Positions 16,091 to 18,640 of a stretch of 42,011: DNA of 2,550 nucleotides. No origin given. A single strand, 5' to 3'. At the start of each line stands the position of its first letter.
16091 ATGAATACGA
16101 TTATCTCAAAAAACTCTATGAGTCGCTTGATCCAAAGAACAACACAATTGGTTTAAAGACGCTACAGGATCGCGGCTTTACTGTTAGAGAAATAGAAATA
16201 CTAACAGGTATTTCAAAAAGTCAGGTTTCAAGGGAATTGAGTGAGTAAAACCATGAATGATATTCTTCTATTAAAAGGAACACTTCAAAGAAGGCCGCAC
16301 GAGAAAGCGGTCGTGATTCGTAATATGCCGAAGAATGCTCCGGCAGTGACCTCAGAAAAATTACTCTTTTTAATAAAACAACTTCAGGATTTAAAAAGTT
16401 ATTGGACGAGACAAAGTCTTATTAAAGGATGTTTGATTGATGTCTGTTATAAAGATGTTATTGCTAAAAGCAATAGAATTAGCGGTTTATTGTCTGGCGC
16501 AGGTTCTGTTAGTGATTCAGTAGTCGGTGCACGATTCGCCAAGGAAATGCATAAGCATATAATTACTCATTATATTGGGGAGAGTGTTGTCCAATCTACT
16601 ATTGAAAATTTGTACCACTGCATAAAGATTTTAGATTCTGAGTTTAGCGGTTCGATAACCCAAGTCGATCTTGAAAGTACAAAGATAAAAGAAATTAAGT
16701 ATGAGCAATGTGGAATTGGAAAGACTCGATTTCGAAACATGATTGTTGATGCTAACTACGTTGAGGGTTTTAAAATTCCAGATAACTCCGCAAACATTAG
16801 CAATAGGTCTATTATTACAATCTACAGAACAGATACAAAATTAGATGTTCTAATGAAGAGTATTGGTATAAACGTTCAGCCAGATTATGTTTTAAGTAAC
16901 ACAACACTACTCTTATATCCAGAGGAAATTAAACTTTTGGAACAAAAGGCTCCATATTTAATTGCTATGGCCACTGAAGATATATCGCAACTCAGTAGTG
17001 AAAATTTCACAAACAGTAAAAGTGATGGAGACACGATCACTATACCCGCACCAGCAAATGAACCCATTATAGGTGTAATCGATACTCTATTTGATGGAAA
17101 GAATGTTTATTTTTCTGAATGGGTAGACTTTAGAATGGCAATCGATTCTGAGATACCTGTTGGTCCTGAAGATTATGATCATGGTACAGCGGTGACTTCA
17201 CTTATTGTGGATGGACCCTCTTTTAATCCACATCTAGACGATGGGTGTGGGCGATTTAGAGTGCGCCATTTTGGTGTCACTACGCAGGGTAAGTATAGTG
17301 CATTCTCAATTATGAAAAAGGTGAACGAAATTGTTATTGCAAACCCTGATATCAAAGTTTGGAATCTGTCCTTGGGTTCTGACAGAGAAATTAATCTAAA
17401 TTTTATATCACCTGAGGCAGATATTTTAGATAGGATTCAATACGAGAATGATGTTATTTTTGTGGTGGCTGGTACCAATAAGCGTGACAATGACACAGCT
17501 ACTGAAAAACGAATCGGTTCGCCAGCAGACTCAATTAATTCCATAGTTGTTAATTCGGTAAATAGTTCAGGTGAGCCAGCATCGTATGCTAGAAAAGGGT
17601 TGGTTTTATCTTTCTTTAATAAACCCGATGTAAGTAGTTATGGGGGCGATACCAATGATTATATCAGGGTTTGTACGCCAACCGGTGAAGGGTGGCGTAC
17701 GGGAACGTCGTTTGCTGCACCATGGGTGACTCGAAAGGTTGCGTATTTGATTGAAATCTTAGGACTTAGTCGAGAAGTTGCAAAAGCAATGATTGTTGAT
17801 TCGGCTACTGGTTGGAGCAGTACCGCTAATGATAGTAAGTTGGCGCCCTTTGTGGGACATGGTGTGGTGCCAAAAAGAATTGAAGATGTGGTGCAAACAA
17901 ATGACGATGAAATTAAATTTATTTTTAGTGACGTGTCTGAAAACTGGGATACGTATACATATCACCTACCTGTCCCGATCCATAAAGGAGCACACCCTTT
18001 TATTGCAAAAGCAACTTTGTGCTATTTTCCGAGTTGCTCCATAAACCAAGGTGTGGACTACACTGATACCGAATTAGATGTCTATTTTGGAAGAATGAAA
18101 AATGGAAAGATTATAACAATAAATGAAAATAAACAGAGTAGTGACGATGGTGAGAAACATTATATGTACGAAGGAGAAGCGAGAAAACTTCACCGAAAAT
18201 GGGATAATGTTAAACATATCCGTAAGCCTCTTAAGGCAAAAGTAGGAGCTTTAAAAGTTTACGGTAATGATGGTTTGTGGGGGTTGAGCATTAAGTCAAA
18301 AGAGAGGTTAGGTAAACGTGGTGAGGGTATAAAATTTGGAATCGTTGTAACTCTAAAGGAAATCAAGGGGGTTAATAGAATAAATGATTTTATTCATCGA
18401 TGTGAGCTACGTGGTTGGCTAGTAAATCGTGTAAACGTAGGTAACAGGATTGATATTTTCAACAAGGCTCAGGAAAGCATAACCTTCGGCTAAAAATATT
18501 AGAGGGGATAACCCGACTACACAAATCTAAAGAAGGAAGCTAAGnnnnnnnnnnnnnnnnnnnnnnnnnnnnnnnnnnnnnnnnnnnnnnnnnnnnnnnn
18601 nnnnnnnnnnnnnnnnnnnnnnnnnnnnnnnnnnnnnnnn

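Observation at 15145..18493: AAA+ ATPase plus cytoplasmic subtilisin-like (S8) protease operon: IetAS-like candidate anti-phage module on an AT-rich island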

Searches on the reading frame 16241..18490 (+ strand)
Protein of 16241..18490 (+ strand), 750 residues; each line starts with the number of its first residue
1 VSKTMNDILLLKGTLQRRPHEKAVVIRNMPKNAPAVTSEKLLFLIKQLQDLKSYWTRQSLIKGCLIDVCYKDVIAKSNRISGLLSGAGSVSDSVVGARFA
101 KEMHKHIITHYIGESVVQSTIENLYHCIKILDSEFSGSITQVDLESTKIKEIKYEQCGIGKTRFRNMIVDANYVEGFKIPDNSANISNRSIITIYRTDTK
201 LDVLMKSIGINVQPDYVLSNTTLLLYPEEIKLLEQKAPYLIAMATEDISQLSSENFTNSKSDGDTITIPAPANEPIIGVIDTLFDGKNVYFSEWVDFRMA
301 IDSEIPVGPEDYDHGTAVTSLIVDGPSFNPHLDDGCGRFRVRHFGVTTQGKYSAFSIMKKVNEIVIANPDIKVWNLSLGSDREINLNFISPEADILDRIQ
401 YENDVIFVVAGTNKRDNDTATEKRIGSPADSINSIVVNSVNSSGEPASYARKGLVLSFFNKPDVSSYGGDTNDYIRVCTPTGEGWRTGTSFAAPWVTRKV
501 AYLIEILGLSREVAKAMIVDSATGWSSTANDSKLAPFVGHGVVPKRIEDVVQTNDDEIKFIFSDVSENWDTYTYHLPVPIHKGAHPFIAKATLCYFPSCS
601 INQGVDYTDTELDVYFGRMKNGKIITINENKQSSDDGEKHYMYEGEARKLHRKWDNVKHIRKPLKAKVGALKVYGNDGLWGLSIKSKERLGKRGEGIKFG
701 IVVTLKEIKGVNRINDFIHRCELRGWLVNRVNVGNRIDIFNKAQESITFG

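Call 3: search_protein_families(library=padloc, proteins=[window:16241-18490:+], max_evalue=0.01)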
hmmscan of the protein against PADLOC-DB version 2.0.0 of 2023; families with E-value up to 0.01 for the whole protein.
window:16241-18490:+ (750 aa): 9 families
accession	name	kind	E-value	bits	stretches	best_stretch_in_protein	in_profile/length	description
PDLC02197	IetS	-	2.4e-66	222.5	1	242-738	225-748/749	-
PDLC02201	IetS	-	3.9e-43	145.8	1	255-630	231-636/781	-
PDLC02199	IetS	-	5.3e-42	141.9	1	242-714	283-798/826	-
PDLC02202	IetS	-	2.8e-29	99.9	1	261-723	284-760/780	-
PDLC02200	IetS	-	4e-28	96.1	1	272-661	267-699/780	-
PDLC04233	IetS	-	1.6e-14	51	1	362-416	407-461/855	-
PDLC03014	subtilase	-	4.8e-06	24.3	1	277-506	176-358/391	-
PDLC04234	IetS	-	4.3e-05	19.9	1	367-416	414-463/656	-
PDLC02198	IetS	-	9e-05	18.6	0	349-414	330-399/795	-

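Call 4: search_protein_families(library=pfam, proteins=[window:16241-18490:+], max_evalue=0.01)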
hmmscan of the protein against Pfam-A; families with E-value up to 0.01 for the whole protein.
window:16241-18490:+ (750 aa): 1 family
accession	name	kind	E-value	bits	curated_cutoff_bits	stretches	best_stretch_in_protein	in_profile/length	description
PF00082.27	Peptidase_S8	-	3e-31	109.3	21.8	1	274-541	3-288/288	Subtilase family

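Call 5: search_protein_families(library=ncbifam, proteins=[window:16241-18490:+], max_evalue=0.01)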
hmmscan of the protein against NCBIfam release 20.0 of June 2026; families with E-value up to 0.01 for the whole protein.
window:16241-18490:+ (750 aa): 2 families
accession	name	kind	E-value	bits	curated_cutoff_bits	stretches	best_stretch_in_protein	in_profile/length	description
NF042956.1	IteS_antiphage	equivalog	5.9e-49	167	900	1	196-734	178-744/747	S8 family anti-phage peptidase IteS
TIGR03921.1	T7SS_mycosin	equivalog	0.00014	21.1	278.75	1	370-502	115-242/353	type VII secretion-associated serine protease mycosin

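Call 13: find_related_loci(query=window:16241-18490:+, collection=genome_contigs, flank=8000)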
Query window:16241-18490:+ (750 aa) in genome_contigs; peptide patterns used: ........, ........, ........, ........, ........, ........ (x = any residue, [..] = any of these).
159 stretches matched a pattern; 120 encode a relative of the query (tblastn E <= 1e-3); the best 80 are kept; 80 distinct loci.
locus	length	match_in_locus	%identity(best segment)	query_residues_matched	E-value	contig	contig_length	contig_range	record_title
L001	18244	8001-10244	69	1-749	0e+0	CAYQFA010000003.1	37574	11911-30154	MAG TPA_asm: uncultured Candidatus Saccharibacteria bacterium isolate binchicken_co3_503 genome assembly, contig: NODE_3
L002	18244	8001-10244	69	1-749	0e+0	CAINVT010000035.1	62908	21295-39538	uncultured bacterium isolate C24_bin-1043 genome assembly, contig: bin-1043:35/73, whole genome shotgun sequence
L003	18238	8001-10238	67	5-749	0e+0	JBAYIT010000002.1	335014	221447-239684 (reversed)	MAG: Candidatus Shapirobacteria bacterium isolate SO_2016_GW1_37 scaffold00036_OW334_2016, whole genome shotgun sequence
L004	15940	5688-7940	64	3-749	0e+0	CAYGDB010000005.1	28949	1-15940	MAG TPA_asm: uncultured Candidatus Saccharibacteria bacterium isolate ERP113451_co1_290 genome assembly, contig: NODE_18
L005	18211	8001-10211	56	5-749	0e+0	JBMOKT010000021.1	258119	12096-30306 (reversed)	MAG: Bacillota bacterium isolate Betzabe_MAG005 MAG005_21, whole genome shotgun sequence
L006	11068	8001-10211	55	5-749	0e+0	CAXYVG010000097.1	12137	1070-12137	MAG: uncultured bacterium isolate ERR13598973_concoct_86 genome assembly, contig: ERZ24875783.1222, whole genome shotgun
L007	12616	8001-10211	56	5-749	0e+0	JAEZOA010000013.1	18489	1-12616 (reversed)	MAG: Bacillota bacterium isolate OH_CFB_174 k127_751831, whole genome shotgun sequence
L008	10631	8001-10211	55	5-749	0e+0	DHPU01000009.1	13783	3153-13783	MAG TPA_asm: Peptococcaceae bacterium UBA5356 UBA5356_contig_6990, whole genome shotgun sequence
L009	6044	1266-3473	55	5-750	0e+0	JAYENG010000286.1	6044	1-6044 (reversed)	MAG: Bacillota bacterium isolate MAG061 MAG061_286, whole genome shotgun sequence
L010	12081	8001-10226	55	5-750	0e+0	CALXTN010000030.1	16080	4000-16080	MAG: uncultured Alphaproteobacteria bacterium isolate BRZ_QQ__bin90 genome assembly, contig: BRZ_QQ__NODE_4400_length_16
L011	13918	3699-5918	54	5-749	0e+0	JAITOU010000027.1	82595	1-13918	MAG: Clostridiales bacterium isolate Po218_bin70 k119_177074, whole genome shotgun sequence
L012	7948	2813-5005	55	5-743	0e+0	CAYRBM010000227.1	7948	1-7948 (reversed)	MAG TPA_asm: uncultured Odoribacter sp. isolate SRP220891_co1_185 genome assembly, contig: NODE_17940_length_7948_cov_4.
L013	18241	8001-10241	54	5-750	0e+0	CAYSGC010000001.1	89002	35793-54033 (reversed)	MAG TPA_asm: uncultured Fusobacteriaceae bacterium isolate SRP324684_co1_43 genome assembly, contig: NODE_62_length_8900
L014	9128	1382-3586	54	5-749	0e+0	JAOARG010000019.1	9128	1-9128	MAG: Bacillota bacterium isolate McBI.64 contig_29946, whole genome shotgun sequence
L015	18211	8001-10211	54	3-749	0e+0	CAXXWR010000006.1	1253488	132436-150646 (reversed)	MAG: uncultured Fusibacter sp. isolate 09a0c790-c096-42bb-b34c-29f3d5964584 genome assembly, contig: contig_6, whole gen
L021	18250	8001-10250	52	5-749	0e+0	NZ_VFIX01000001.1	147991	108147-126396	Metamycoplasma equirhinis strain NCTC 10148 1Mycoplasma_equirhinis_strain_NCTC_10148, whole genome shotgun sequence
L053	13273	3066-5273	49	3-747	0e+0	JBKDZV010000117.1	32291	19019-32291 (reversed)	MAG: Mycoplasmatales bacterium isolate VLC_115 k251_4047351, whole genome shotgun sequence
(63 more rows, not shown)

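Call 26: search_solved_structures(query=window:16253-18490:+, max_evalue=0.01, show_alignments=1)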
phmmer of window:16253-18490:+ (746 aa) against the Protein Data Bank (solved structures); distinct sequences matched with E-value up to 0.01: 0.

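Call 28: find_homologous_proteins(query=window:16253-18490:+, max_evalue=0.00001)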
Query window:16253-18490:+ (746 aa): 7826 proteins with E <= 0.00001 among 8000 candidates; the best 120 are listed.
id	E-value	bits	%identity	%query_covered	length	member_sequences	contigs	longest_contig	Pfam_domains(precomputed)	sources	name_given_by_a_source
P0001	0.0e+0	1706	100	100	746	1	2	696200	PF00082.28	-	-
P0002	0.0e+0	1510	88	100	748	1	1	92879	PF00082.28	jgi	jgi:hypothetical protein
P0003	0.0e+0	1474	86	100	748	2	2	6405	PF00082.28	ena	-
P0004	0.0e+0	1364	78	100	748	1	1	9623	PF00082.28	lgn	-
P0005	0.0e+0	1209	71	100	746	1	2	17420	PF00082.28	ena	-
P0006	0.0e+0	1200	70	100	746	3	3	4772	PF00082.28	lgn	-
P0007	0.0e+0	1193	70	100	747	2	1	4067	PF00082.28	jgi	-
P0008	0.0e+0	1189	69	100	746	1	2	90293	PF00082.28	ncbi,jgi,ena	jgi:hypothetical protein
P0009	0.0e+0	1188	70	100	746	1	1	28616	PF00082.28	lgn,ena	-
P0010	0.0e+0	1183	70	100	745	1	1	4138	PF00082.28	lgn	-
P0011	0.0e+0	1182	69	100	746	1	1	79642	PF00082.28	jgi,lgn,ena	-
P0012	0.0e+0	1179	69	100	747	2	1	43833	PF00082.28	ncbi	ncbi:MAG: S8 family peptidase [bacterium]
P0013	0.0e+0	1179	69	100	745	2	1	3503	PF00082.28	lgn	-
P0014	0.0e+0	1172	70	100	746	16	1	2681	PF00082.28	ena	-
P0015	0.0e+0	1172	69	100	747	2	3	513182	PF00082.28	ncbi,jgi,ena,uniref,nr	ncbi:MAG: serine protease [Candidatus Magasanikbacteria bacterium CG10_big_fil_rev_8_21_14_0_10_36_3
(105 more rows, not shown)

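Call 31: search_solved_structures(query=A1, max_evalue=0.01)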
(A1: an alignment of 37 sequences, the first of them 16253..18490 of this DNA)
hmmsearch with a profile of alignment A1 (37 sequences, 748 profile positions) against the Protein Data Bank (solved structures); distinct sequences matched with E-value up to 0.01: 4.
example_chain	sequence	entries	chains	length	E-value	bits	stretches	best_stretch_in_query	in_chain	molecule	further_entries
9ues_B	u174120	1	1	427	2.6e-06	28.9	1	274-501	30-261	Subtilisin-like serine protease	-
3afg_A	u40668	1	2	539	4.1e-06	28.2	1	269-501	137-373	Subtilisin-like serine protease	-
8gko_C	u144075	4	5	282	0.00085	20.6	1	397-507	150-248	Alkaline protease 1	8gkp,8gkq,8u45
5z6o_A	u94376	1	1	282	0.0066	17.6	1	420-520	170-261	protease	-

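Call 46: predict_structure(alignment_id=A1)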
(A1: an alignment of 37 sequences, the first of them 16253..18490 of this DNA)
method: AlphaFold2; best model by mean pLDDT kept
length: 746 residues; sequences in the alignment: 37
mean_pLDDT: 81.1   pTM: 0.86
mean pLDDT of the five models: 81.1, 80.4, 80.0, 79.9, 67.5
residues with pLDDT >= 90: 255; 70-90: 327; 50-70: 133; < 50: 31
segments of 3 or more residues with pLDDT < 50: 254-258, 449-456, 625-638
pLDDT, mean of each block of 10 residues (from residue 1): 80 64 81 96 96 90 89 81 74 77 90 94 95 92 85 89 93 85 80 90 90 88 91 89 69 48 79 95 90 91 89 94 89 94 87 92 96 76 73 90 81 57 78 88 66 53 86 88 90 96 93 90 64 80 90 90 69 84 87 73 62 79 52 42 57 73 74 75 57 84 90 89 81 67 59
secondary structure, 60 per line:
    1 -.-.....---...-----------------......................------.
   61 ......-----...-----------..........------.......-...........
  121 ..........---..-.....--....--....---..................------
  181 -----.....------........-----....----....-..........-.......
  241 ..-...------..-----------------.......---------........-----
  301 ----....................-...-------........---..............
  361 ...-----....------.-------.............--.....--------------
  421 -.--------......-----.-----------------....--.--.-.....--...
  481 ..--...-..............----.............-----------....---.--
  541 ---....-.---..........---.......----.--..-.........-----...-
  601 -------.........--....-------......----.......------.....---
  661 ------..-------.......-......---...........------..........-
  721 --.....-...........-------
elements in order (helices of 4 or more, strands of 3 or more residues): E4-8 E12-14 H34-53 E60-66 H86-89 E90-95 E102-108 H110-130 H137-141 H144-147 H150-153 H157-169 E170-174 E186-190 H197-204 E218-221 H223-232 E237-242 E244-246 E272-278 E291-295 H305-324 E336-343 E347-349 H350-363 E369-372 H387-399 E402-406 E431-436 E460-463 E471-475 E478-482 H489-502 H507-519 H531-534 H544-547 E553-562 E566-572 E583-591 E608-616 E619-622 H630-635 H640-646 E653-657 E676-682 H684-689 E693-703 H710-719 E723-727 H729-739

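Call 48: fold_search(model_id=the predicted structure, library=pdb)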
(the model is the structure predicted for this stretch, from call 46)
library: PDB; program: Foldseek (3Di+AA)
matches with E <= 10: 790; with E <= 0.001: 106
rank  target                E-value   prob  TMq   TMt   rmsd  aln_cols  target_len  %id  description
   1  3afg_A                1.5e-17  1.00  0.39  0.55   9.2       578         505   17  Crystal structure of ProN-Tk-SP from Thermococcus kodakaraensis (released 2010-08-04)
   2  3afg_B                1.6e-17  1.00  0.40  0.56   9.1       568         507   17  Crystal structure of ProN-Tk-SP from Thermococcus kodakaraensis (released 2010-08-04)
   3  5fax_A                7.0e-14  1.00  0.38  0.62   6.9       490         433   14  Structure of subtilase SubHal from Bacillus halmapalus (released 2016-05-18)
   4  1wmd                  6.5e-13  1.00  0.39  0.63   6.7       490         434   15  Crystal Structure of alkaline serine protease KP-43 from Bacillus sp. KSM-KP43 (1.30 angstrom, 100 K) (released 2004-09-14)
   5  9ues_B                3.0e-12  1.00  0.33  0.54   7.8       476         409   18  Crystal structure of an inactive TKSP mutant in complex with the TKS propeptide (released 2026-02-18)
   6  3whi_A                7.6e-12  1.00  0.36  0.69   5.0       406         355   17  Crystal structure of unautoprocessed form of IS1-inserted Pro-subtilisin E (released 2013-12-25)
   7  3whi_B                2.4e-11  1.00  0.35  0.68   5.5       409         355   18  Crystal structure of unautoprocessed form of IS1-inserted Pro-subtilisin E (released 2013-12-25)
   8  6u2p_B                4.0e-11  1.00  0.29  0.42  13.1       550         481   10  PCSK9 in complex with compound 5 (released 2019-11-06)
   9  9csd_A                8.8e-11  1.00  0.28  0.28  11.2       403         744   17  The Ectodomains of SPRING and S1P with the inhibitor PF-429242 (released 2025-04-23)
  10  1c3l                  2.1e-10  1.00  0.27  0.69   4.8       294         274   22  SUBTILISIN-CARLSBERG COMPLEXED WITH XENON (8 BAR) (released 1999-08-04)
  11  6dwq                  3.3e-10  1.00  0.28  0.71   4.4       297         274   22  Subtilisin serine protease modified with the protease inhibitor cyanobenzylsulfonylfluoride (released 2019-07-03)
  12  1sel_A                3.7e-10  1.00  0.28  0.69   4.6       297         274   22  CRYSTAL STRUCTURE OF SELENOSUBTILISIN AT 2.0-ANGSTROMS RESOLUTION (released 1993-10-31)
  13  2id4_A                5.8e-10  1.00  0.29  0.43  12.5       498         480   14  The 1.9 A structure of Kex2 in complex with an Ac-R-E-R-K-chloromethyl ketone inhibitor. (released 2007-05-01)
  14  3qtl_A                6.9e-10  1.00  0.27  0.71   4.4       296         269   22  Structural Basis for Dual-inhibition Mechanism of a Non-classical Kazal-type Serine Protease Inhibitor from Horseshoe  (released 2011-06-01)
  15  8uw8_A                7.3e-10  1.00  0.28  0.29  12.2       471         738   16  Site-one protease and SPRING (released 2024-07-10)
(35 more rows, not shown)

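Call 55: search_protein_families(library=phrogs, proteins=[window:16253-18490:+], max_evalue=0.001)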
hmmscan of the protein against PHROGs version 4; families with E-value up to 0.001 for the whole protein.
window:16253-18490:+ (746 aa): 2 families
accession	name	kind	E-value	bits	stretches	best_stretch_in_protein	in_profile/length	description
phrog_3964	-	unknown function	5.8e-120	402.9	1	40-735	41-775/779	-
phrog_3677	-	other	9.8e-11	41.2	1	275-501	601-809/1125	protease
